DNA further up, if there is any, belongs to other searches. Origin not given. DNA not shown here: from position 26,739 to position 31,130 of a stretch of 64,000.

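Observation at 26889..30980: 1363-aa secreted protein joining a PQQ-type sugar dehydrogenase propeller to PKD, CARDB, CBM and LamG modules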

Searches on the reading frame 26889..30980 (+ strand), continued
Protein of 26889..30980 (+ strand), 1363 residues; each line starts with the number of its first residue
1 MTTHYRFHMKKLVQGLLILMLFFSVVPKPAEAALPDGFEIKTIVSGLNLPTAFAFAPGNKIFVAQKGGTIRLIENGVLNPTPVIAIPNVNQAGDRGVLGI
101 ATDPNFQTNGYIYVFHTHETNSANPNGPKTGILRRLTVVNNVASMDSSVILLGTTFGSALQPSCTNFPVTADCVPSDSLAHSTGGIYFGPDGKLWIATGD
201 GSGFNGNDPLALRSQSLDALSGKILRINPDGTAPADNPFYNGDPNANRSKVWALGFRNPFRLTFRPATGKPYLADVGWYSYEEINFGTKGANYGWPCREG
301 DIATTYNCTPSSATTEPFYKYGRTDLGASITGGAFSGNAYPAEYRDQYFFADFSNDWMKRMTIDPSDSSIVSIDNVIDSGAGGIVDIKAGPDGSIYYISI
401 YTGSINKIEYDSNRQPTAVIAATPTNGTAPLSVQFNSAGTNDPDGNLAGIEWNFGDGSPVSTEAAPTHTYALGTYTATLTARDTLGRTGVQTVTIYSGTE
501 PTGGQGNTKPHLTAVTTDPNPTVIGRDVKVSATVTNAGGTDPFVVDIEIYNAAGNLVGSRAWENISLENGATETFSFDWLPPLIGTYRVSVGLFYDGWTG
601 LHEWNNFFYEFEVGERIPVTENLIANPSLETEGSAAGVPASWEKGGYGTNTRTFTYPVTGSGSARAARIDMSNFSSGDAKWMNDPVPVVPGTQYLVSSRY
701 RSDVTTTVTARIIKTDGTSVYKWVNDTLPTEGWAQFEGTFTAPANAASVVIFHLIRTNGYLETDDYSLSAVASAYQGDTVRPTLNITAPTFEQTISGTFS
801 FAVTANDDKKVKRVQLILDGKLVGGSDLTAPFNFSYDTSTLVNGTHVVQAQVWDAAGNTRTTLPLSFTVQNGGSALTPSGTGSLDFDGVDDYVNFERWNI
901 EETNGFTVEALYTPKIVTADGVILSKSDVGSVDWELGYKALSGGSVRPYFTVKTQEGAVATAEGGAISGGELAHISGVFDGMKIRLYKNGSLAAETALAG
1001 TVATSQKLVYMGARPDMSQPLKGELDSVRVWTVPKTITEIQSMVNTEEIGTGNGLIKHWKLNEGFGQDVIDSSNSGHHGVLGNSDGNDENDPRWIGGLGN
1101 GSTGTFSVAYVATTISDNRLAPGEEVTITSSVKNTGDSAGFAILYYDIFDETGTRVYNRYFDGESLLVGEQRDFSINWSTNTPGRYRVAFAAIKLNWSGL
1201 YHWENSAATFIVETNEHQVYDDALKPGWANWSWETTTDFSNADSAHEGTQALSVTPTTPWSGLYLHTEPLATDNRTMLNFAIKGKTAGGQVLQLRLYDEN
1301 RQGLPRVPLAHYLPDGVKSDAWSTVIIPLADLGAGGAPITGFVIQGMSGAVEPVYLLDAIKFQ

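Call 13: find_encoding_contigs(protein=P0001, flank=10000, max_places=3)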
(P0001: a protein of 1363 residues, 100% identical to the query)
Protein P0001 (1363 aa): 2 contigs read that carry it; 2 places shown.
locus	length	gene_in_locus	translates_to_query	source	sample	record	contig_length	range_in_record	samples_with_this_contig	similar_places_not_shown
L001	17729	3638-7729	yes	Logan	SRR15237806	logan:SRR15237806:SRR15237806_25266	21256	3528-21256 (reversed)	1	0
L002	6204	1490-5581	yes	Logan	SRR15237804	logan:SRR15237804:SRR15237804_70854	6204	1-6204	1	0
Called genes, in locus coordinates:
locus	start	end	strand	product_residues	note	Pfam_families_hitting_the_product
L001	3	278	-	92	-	?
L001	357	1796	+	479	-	PF13506:Glyco_transf_21 (weak), PF00535:Glycos_transf_2, PF13641:Glyco_tranf_2_3, PF13632:Glyco_trans_2_3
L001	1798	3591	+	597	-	-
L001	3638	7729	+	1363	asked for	PF07995:GSDH, PF00801:PKD, PF18911:PKD_4, PF19077:Big_13 (faint), PF07705:CARDB (faint), PF02018:CBM_4_9 (weak), PF17957:Big_7, PF13385:Laminin_G_3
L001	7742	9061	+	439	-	PF13506:Glyco_transf_21, PF00535:Glycos_transf_2, PF10111:Glyco_tranf_2_2 (weak), PF13641:Glyco_tranf_2_3, PF03142:Chitin_synth_2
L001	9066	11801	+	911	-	PF01522:Polysacc_deac_1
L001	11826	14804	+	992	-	PF16403:Bact_surface_Ig-like, PF01341:Glyco_hydro_6, PF01471:PG_binding_1 (weak)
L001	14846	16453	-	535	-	PF13448:DUF4114, PF01471:PG_binding_1 (weak)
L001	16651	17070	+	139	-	PF04138:GtrA_DPMS_TM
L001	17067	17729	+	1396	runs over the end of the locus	?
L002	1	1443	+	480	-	?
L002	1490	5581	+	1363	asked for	PF07995:GSDH, PF00801:PKD, PF18911:PKD_4, PF19077:Big_13 (faint), PF07705:CARDB (faint), PF02018:CBM_4_9 (weak), PF17957:Big_7, PF13385:Laminin_G_3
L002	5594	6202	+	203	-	?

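Call 14: find_encoding_contigs(protein=P0002, flank=10000, max_places=1)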
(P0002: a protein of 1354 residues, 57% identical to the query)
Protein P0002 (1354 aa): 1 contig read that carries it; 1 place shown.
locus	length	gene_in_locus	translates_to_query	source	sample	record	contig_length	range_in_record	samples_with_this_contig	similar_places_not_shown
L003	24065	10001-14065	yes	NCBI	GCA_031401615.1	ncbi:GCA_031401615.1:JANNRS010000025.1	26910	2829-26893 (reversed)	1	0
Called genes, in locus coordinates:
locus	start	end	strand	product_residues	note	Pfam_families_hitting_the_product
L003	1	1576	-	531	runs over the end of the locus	?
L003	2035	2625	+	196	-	PF01351:RNase_HII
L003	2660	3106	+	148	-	-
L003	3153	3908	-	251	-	PF02673:BacA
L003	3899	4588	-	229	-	PF20260:PUA_4, PF04452:Methyltrans_RNA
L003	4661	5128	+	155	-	-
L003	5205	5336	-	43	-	-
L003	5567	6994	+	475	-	PF13506:Glyco_transf_21 (weak), PF13641:Glyco_tranf_2_3, PF00535:Glycos_transf_2, PF13632:Glyco_trans_2_3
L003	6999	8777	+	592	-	-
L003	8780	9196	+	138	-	PF04138:GtrA_DPMS_TM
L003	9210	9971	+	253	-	PF00535:Glycos_transf_2, PF10111:Glyco_tranf_2_2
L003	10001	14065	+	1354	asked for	PF07995:GSDH, PF00801:PKD, PF18911:PKD_4, PF07705:CARDB (faint), PF17957:Big_7, PF13385:Laminin_G_3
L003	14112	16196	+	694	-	PF16403:Bact_surface_Ig-like (weak), PF01341:Glyco_hydro_6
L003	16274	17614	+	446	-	PF13506:Glyco_transf_21, PF01644:Chitin_synth_1 (faint), PF13641:Glyco_tranf_2_3, PF00535:Glycos_transf_2, PF10111:Glyco_tranf_2_2, PF03142:Chitin_synth_2, PF13632:Glyco_trans_2_3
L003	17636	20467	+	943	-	PF01522:Polysacc_deac_1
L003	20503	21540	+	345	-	PF00188:CAP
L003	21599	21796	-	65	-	PF00313:CSD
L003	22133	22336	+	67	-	PF12844:HTH_19 (weak), PF01381:HTH_3, PF13560:HTH_31 (weak)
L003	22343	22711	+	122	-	-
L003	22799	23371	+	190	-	PF00085:Thioredoxin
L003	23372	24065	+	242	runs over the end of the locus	PF02683:DsbD_TM (faint), PF13386:DsbD_2 (faint)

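Call 15: find_encoding_contigs(protein=P0016, flank=10000, max_places=1)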
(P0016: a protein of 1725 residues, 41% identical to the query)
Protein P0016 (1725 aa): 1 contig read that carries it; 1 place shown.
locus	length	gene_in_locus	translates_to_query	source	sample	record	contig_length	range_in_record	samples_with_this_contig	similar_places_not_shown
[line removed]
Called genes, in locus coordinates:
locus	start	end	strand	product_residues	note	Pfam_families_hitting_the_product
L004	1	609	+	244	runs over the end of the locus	-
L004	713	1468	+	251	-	PF08282:Hydrolase_3, PF03332:PMM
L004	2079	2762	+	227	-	PF01569:PAP2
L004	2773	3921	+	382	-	PF26514:DUF8173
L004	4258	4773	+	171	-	-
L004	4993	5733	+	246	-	PF00483:NTP_transferase, PF12804:NTP_transf_3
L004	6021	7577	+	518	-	PF13506:Glyco_transf_21, PF00535:Glycos_transf_2 (weak), PF13641:Glyco_tranf_2_3, PF13632:Glyco_trans_2_3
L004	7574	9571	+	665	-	PF01476:LysM (weak)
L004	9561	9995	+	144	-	PF04138:GtrA_DPMS_TM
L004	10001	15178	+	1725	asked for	PF00535:Glycos_transf_2, PF10111:Glyco_tranf_2_2, PF13641:Glyco_tranf_2_3 (faint), PF07995:GSDH, PF00801:PKD, PF18911:PKD_4, PF17957:Big_7, PF13385:Laminin_G_3, +1 more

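Call 16: find_encoding_contigs(protein=P0003, flank=10000, max_places=1)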
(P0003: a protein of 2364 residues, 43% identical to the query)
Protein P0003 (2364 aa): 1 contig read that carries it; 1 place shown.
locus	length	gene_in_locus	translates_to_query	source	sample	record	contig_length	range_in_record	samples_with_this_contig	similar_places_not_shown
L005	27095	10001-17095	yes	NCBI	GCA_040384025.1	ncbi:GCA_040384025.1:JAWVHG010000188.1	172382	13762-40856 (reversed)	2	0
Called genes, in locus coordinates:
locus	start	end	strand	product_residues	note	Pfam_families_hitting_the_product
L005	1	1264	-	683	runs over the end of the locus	PF00753:Lactamase_B, PF23023:Anti-Pycsar_Apyc1 (faint), PF12706:Lactamase_B_2, PF22505:RNase_J_b_CASP, PF17770:RNase_J_C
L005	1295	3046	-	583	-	PF00496:SBP_bac_5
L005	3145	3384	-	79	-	PF03840:SecG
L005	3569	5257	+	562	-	-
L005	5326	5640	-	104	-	PF20619:DUF6804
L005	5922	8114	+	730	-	PF13620:CarboxypepD_reg (faint), PF17210:SdrD_B, PF04862:DUF642 (weak)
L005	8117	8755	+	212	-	PF04203:Sortase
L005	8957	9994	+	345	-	PF00535:Glycos_transf_2, PF10111:Glyco_tranf_2_2 (weak), PF13641:Glyco_tranf_2_3, PF13632:Glyco_trans_2_3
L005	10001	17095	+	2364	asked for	PF07995:GSDH, PF23500:DUF7133 (weak), PF00801:PKD, PF18911:PKD_4, PF19077:Big_13 (faint), PF17957:Big_7, PF17957:Big_7, PF01522:Polysacc_deac_1, +3 more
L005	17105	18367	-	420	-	-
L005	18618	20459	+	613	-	PF13506:Glyco_transf_21, PF00535:Glycos_transf_2, PF13641:Glyco_tranf_2_3, PF13632:Glyco_trans_2_3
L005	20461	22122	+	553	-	PF13641:Glyco_tranf_2_3, PF13632:Glyco_trans_2_3, PF03552:Cellulose_synt (weak)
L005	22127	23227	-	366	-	PF00722:Glyco_hydro_16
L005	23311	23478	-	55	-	-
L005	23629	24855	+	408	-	PF00188:CAP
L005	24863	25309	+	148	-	PF00717:Peptidase_S24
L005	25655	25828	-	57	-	-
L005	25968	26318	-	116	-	-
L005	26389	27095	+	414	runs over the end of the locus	PF00704:Glyco_hydro_18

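Call 36: find_encoding_contigs(protein=P0013, flank=10000, max_places=1)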
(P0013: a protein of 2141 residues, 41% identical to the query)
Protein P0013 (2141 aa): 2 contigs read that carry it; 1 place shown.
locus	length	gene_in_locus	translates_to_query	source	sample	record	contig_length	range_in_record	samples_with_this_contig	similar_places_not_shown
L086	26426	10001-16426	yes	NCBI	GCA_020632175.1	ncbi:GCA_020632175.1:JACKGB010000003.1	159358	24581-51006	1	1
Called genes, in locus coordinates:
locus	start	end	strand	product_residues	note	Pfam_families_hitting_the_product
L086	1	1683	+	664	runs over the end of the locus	PF01496:V_ATPase_I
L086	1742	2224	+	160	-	PF00137:ATP-synt_C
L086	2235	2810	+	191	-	-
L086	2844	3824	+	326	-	PF01992:vATP-synt_AC39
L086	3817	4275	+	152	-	PF01990:ATP-synt_F (weak)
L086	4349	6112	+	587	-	PF02874:ATP-synt_ab_N, PF16886:ATP-synt_ab_Xtn, PF00006:ATP-synt_ab, PF22919:ATP-synt_VA_C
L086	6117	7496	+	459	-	PF02874:ATP-synt_ab_N, PF09378:HAS-barrel (faint), PF00006:ATP-synt_ab, PF22919:ATP-synt_VA_C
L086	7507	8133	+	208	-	PF01813:ATP-synt_D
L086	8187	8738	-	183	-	-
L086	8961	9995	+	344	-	PF00535:Glycos_transf_2, PF13641:Glyco_tranf_2_3, PF01644:Chitin_synth_1 (faint), PF13632:Glyco_trans_2_3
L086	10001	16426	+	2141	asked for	PF07995:GSDH, PF00801:PKD, PF18911:PKD_4, PF19077:Big_13 (faint), PF02018:CBM_4_9 (faint), PF13750:Big_3_3 (faint), PF17957:Big_7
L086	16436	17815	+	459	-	PF01522:Polysacc_deac_1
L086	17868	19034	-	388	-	PF02156:Glyco_hydro_26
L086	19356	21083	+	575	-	PF00270:DEAD, PF04851:ResIII, PF18766:SWI2_SNF2, PF00271:Helicase_C, PF14882:INT_rpt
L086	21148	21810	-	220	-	PF03167:UDG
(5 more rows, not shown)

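Call 37: find_encoding_contigs(protein=P0067, flank=10000, max_places=1)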
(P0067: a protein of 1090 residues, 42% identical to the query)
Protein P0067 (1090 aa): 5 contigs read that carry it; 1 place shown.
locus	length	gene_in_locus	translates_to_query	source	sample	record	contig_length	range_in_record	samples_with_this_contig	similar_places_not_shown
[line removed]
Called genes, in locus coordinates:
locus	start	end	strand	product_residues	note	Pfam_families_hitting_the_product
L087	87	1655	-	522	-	PF00239:Resolvase, PF07508:Recombinase (weak)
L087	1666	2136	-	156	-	PF01527:HTH_Tnp_1 (weak)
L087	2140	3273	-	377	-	-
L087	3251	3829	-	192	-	-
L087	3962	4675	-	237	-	PF00005:ABC_tran, PF02463:SMC_N (faint), PF13304:AAA_21 (faint)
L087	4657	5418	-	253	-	PF00528:BPD_transp_1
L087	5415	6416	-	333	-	PF13379:NMT1_2, PF09084:NMT1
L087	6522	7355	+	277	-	PF01978:TrmB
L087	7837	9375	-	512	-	PF00989:PAS (faint), PF08448:PAS_4, PF13188:PAS_8 (faint), PF13426:PAS_9 (weak), PF00512:HisKA, PF02518:HATPase_c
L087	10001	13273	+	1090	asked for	PF07995:GSDH, PF23500:DUF7133 (weak), PF00801:PKD, PF18911:PKD_4, PF02018:CBM_4_9 (weak)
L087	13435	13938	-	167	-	PF01281:Ribosomal_L9_N, PF03948:Ribosomal_L9_C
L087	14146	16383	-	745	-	PF00496:SBP_bac_5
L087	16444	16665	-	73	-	PF03840:SecG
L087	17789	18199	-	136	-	-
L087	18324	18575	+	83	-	PF01541:GIY-YIG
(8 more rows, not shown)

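Call 38: find_encoding_contigs(protein=P0073, flank=10000, max_places=1)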
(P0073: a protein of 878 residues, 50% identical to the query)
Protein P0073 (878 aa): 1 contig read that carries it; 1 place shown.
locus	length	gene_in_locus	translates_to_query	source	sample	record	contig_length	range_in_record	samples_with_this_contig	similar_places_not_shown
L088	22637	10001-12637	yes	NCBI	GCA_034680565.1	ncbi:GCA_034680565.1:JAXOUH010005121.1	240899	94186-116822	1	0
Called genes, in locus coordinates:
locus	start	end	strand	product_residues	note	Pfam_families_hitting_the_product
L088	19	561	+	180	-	PF28549:NDPSase_N, PF00293:NUDIX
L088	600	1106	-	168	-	PF00011:HSP20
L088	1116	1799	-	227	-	PF13367:PrsW-protease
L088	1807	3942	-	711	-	PF00133:tRNA-synt_1, PF09334:tRNA-synt_1g, PF08264:Anticodon_1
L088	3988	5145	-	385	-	PF00814:TsaD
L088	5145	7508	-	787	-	PF00122:E1-E2_ATPase, PF00702:Hydrolase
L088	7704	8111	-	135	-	PF00293:NUDIX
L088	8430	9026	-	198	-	-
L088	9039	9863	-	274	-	PF02618:YceG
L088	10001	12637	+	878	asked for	PF23500:DUF7133 (faint), PF07995:GSDH, PF17963:Big_9 (weak), PF18911:PKD_4, PF00801:PKD, PF07705:CARDB (faint)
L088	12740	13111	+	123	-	-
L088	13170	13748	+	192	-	PF05974:DUF892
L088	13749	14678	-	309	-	PF00070:Pyr_redox (faint), PF00890:FAD_binding_2 (faint), PF01134:GIDA (faint), PF01266:DAO (faint), PF03486:HI0933_like (faint), PF07992:Pyr_redox_2, PF12831:FAD_oxidored (faint), PF13738:Pyr_redox_3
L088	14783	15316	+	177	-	PF13189:Cytidylate_kin2, PF13238:AAA_18 (weak)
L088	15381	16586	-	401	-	PF00091:Tubulin, PF12327:FtsZ_C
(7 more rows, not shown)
